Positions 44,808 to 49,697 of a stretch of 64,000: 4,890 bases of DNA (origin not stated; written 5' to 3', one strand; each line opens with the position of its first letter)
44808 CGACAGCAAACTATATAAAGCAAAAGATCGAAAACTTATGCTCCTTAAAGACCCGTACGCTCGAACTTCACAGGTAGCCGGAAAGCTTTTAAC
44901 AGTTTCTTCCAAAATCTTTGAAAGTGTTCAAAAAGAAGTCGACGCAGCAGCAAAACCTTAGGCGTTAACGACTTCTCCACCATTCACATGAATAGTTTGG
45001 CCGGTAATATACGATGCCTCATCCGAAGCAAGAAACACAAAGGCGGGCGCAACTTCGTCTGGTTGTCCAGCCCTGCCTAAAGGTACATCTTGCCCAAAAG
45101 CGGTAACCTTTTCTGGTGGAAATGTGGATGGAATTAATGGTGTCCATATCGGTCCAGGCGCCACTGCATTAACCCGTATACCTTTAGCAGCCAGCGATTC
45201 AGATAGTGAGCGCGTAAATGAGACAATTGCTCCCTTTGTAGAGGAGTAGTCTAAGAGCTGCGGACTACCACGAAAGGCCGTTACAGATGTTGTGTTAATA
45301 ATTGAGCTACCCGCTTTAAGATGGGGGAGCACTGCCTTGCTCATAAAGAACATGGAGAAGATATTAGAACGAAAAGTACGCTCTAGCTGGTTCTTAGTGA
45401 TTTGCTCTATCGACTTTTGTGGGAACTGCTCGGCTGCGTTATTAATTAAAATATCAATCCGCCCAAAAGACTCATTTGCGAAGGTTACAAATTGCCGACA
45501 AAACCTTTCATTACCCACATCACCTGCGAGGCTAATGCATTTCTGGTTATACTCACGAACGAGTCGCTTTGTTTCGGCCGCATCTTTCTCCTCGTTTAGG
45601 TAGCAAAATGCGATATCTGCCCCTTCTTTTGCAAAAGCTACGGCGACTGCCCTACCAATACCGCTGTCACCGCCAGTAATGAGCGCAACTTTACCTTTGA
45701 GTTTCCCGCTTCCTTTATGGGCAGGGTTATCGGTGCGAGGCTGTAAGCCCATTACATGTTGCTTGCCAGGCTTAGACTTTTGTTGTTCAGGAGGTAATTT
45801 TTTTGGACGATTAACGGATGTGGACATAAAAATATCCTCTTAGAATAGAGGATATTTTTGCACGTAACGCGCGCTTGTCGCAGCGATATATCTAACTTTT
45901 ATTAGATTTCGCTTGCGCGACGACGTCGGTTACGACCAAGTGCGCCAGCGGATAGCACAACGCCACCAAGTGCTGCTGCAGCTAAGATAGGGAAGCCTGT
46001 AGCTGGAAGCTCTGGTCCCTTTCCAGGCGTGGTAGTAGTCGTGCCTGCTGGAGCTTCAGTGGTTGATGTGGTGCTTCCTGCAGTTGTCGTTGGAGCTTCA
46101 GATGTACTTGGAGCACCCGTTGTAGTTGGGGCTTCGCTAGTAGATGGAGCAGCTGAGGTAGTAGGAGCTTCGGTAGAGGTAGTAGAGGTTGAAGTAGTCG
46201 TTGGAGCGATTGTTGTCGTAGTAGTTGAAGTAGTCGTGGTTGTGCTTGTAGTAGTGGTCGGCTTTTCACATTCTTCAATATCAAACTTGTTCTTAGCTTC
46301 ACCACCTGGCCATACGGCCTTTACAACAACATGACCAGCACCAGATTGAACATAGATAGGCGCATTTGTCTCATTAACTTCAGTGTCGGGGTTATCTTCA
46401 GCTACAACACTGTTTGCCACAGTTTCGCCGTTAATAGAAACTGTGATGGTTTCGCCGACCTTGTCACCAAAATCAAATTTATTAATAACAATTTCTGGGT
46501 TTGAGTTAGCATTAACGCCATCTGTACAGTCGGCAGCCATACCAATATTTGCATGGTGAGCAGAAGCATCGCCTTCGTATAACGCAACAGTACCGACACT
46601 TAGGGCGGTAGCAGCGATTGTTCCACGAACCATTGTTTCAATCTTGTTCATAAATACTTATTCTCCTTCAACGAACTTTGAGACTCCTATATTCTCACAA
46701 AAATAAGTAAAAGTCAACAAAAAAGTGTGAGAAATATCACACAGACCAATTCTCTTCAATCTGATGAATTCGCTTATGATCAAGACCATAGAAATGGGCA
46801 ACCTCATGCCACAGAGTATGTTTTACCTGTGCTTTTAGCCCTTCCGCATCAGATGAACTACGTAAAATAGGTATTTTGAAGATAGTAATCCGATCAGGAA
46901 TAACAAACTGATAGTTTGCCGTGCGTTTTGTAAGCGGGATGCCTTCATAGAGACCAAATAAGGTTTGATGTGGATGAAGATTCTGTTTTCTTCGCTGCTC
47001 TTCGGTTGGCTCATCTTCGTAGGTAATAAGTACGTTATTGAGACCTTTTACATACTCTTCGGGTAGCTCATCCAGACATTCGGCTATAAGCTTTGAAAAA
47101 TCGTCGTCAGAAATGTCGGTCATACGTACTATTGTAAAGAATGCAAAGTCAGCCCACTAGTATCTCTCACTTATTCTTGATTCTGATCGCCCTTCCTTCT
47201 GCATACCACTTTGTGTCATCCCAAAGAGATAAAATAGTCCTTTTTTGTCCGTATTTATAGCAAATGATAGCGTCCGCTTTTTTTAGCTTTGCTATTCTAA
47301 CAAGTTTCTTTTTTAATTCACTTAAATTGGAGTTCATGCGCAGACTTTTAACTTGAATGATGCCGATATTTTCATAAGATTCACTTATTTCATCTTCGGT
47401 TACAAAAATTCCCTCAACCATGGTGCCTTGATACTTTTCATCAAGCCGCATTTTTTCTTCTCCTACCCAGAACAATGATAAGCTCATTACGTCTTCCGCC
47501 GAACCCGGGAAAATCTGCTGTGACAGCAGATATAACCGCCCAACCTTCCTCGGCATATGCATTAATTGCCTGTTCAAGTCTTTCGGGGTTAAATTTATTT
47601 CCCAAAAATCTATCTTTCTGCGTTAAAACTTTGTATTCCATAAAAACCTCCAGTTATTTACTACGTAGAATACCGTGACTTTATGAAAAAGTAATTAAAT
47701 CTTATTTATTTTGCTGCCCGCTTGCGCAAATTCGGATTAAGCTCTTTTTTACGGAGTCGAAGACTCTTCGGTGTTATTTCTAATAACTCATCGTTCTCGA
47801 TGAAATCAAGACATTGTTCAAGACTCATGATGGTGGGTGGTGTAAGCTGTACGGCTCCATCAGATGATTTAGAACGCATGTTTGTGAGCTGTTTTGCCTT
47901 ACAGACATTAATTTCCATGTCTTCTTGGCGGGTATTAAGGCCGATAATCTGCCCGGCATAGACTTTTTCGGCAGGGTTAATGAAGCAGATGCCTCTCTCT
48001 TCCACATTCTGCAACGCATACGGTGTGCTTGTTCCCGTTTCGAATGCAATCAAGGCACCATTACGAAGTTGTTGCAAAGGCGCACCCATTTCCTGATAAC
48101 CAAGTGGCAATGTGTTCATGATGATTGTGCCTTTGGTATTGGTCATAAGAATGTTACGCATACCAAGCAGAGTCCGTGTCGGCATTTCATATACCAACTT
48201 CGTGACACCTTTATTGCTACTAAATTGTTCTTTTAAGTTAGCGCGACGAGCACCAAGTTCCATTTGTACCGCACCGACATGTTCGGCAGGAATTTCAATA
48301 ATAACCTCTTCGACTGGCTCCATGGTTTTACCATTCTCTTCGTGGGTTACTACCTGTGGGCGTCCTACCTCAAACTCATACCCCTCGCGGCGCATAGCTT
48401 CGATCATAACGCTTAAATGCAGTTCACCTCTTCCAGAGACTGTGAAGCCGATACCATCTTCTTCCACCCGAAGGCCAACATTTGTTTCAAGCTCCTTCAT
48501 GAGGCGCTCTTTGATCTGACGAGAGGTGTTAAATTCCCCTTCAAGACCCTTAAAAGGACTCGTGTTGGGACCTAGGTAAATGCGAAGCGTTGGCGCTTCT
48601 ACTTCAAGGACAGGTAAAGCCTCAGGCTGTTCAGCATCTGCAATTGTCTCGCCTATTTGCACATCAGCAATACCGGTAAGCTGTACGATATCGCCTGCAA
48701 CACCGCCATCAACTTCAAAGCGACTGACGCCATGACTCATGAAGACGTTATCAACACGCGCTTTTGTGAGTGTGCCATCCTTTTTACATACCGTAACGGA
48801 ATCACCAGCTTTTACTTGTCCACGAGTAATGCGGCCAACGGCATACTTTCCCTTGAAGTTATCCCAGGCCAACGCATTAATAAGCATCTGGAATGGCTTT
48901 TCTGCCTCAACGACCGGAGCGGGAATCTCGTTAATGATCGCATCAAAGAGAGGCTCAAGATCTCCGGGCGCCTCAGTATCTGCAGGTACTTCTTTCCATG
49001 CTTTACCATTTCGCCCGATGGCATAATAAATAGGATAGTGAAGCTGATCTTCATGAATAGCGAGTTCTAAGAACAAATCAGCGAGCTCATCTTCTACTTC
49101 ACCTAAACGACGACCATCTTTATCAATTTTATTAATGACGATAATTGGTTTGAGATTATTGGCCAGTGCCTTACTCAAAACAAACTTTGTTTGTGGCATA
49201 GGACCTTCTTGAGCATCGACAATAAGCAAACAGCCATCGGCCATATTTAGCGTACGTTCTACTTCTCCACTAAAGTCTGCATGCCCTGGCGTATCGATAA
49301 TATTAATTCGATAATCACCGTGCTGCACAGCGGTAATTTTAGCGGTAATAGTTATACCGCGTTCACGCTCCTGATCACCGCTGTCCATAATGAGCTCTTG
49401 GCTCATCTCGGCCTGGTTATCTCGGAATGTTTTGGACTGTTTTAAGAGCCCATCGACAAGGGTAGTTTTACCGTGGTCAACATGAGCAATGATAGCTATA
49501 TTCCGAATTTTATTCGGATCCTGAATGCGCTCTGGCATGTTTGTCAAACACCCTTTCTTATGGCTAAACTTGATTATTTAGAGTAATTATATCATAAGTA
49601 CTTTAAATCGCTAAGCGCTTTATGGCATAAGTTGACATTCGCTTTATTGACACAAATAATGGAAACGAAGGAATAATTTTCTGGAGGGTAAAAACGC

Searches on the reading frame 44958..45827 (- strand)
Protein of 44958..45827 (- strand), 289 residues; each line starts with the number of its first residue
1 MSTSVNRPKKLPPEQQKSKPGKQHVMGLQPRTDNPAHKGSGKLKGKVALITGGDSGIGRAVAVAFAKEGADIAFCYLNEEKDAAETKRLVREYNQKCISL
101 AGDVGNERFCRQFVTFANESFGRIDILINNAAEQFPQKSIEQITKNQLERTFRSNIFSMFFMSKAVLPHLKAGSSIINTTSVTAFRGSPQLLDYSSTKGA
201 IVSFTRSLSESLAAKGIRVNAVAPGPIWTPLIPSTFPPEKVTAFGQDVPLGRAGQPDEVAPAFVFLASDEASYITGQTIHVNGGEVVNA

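Call 52: search_protein_families(library=pfam, proteins=[window:44958-45827:-], max_evalue=0.001)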
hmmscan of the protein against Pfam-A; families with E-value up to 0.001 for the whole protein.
window:44958-45827:- (289 aa): 5 families
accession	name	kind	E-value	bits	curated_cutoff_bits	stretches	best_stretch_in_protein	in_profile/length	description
PF13561.12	adh_short_C2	-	1.7e-65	221.4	27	1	54-284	5-234/236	Enoyl-(Acyl carrier protein) reductase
PF00106.31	adh_short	-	4.3e-49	167.1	26.6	1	46-233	1-188/195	short chain dehydrogenase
PF23441.1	SDR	-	2.3e-10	40.7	27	1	42-285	4-255/258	SDR-like rossmann domain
PF08659.16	KR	-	5.2e-09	36.7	22.6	1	48-222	3-173/180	KR domain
PF08643.16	DUF1776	-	9.9e-05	22.3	25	1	134-222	102-194/294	Fungal family of unknown function (DUF1776)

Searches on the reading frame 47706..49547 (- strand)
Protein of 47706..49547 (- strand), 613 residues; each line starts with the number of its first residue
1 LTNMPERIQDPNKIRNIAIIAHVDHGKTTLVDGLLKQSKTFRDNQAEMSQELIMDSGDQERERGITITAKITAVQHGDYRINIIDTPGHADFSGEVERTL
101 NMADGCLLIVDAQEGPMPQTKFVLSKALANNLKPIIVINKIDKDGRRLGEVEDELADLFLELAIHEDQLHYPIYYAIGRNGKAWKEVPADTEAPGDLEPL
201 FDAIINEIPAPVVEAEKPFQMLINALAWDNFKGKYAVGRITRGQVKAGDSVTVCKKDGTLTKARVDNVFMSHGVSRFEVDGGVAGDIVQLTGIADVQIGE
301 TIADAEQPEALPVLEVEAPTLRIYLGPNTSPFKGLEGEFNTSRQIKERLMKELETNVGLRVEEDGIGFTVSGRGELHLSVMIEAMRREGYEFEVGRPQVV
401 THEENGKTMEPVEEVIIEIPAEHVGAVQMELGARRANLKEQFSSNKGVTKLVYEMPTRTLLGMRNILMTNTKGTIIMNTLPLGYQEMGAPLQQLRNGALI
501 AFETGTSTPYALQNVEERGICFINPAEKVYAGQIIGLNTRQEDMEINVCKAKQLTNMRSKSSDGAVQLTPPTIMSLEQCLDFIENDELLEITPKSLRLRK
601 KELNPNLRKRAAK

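Call 52: search_protein_families(library=pfam, proteins=[window:47706-49547:-], max_evalue=0.001)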
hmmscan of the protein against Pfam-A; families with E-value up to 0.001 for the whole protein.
window:47706-49547:- (613 aa): 6 families
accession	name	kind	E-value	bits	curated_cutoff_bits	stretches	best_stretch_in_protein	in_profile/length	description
PF00009.33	GTP_EFTU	-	2e-55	187.8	26.5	1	13-209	2-187/188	Elongation factor Tu GTP binding domain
PF21018.2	BipA_C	-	5.6e-45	152.1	23.8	1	496-604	1-109/110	TypA/BipA C-terminal domain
PF03144.31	GTP_EFTU_D2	-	2.2e-14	54.1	30.3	1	233-303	1-73/73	Elongation factor Tu domain 2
PF00679.30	EFG_C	-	3.2e-14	53.2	27.9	1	408-492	2-86/89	Elongation factor G C-terminus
PF22042.2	EF-G_D2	-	7.7e-09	36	27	1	219-303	2-82/84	Elongation factor G domain 2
PF01926.29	MMR_HSR1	-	1.4e-06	28.8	21.9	1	17-140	2-113/113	50S ribosome-binding GTPase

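Call 63: find_homologous_proteins(query=window:47706-49547:-, max_evalue=1e-50)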
Query window:47706-49547:- (613 aa): 8000 proteins with E <= 1e-50 among 8000 candidates; the best 120 are listed.
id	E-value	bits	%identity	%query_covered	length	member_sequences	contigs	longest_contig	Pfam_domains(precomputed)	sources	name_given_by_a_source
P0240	0.0e+0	1361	100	100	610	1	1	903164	PF21018.3,PF01926.30,PF00679.31,PF00009.34,PF03144.32,PF22042.3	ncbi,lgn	-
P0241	0.0e+0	1265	91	100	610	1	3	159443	PF21018.3,PF01926.30,PF00679.31,PF00009.34,PF03144.32,PF22042.3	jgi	jgi:GTP-binding protein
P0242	0.0e+0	1259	91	100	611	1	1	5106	PF21018.3,PF01926.30,PF00679.31,PF00009.34,PF03144.32,PF22042.3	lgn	-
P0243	0.0e+0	1257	91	100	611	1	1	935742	PF21018.3,PF01926.30,PF00679.31,PF00009.34,PF03144.32,PF22042.3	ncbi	-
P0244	0.0e+0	1256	91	100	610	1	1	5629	PF21018.3,PF01926.30,PF00679.31,PF00009.34,PF03144.32,PF22042.3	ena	-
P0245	0.0e+0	1253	90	99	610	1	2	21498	PF21018.3,PF01926.30,PF00679.31,PF00009.34,PF03144.32,PF22042.3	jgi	-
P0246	0.0e+0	1250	90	100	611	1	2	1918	PF21018.3,PF01926.30,PF00679.31,PF00009.34,PF03144.32,PF22042.3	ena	-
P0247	0.0e+0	1246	90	100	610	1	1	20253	PF21018.3,PF01926.30,PF00679.31,PF00009.34,PF03144.32,PF22042.3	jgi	-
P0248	0.0e+0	1241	90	100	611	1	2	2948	PF21018.3,PF01926.30,PF00679.31,PF00009.34,PF03144.32,PF22042.3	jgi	jgi:GTP-binding protein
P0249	0.0e+0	1241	89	100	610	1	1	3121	PF21018.3,PF01926.30,PF00679.31,PF00009.34,PF03144.32,PF22042.3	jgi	jgi:GTP-binding protein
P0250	0.0e+0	1240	89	100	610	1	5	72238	PF21018.3,PF01926.30,PF00679.31,PF00009.34,PF03144.32,PF22042.3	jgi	jgi:GTP-binding protein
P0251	0.0e+0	1239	89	100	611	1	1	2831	PF21018.3,PF01926.30,PF00679.31,PF00009.34,PF03144.32,PF22042.3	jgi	-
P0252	0.0e+0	1238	90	100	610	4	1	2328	PF21018.3,PF01926.30,PF00679.31,PF00009.34,PF03144.32,PF22042.3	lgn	-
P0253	0.0e+0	1238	88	100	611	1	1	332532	PF21018.3,PF01926.30,PF00679.31,PF00009.34,PF03144.32,PF22042.3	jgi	jgi:GTP-binding protein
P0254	0.0e+0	1236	89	100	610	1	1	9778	PF21018.3,PF01926.30,PF00679.31,PF00009.34,PF03144.32,PF22042.3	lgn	-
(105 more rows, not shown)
